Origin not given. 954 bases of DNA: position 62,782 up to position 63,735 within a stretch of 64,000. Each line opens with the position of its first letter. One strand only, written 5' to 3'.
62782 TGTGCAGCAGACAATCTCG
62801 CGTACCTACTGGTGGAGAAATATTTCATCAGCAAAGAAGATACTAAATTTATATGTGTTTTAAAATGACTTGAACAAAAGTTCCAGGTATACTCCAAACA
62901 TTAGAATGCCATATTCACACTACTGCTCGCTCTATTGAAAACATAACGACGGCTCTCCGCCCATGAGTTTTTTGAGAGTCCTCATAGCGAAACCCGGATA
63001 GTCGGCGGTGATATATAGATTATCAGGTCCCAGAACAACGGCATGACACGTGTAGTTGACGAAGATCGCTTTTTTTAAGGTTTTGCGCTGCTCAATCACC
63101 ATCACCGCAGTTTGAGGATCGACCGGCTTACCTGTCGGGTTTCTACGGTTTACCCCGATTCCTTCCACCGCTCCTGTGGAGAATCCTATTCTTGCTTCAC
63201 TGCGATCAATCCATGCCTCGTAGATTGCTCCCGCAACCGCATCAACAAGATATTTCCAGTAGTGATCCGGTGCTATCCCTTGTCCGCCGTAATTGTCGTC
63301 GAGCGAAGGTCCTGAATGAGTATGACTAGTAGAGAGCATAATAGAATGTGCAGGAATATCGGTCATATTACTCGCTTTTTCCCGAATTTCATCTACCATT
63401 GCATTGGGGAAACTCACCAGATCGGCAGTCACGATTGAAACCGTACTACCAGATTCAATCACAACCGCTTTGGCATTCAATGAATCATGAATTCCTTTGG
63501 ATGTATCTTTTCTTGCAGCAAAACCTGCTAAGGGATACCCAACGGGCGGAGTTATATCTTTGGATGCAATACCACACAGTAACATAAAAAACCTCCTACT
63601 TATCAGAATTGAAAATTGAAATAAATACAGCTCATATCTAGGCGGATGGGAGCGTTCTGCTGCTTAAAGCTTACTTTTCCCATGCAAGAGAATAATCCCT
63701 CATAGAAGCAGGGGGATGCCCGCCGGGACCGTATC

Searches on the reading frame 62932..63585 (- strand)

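Call 84: search_protein_families(library=pfam, proteins=[window:62932-63585:-], max_evalue=0.0001)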
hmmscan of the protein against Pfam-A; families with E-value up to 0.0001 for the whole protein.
window:62932-63585:- (217 aa): 1 family
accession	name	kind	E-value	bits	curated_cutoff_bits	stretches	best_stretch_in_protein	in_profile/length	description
PF04734.18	Ceramidase_alk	-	1.5e-15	57.3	32.1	1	3-208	2-230/509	Neutral/alkaline non-lysosomal ceramidase, N-terminal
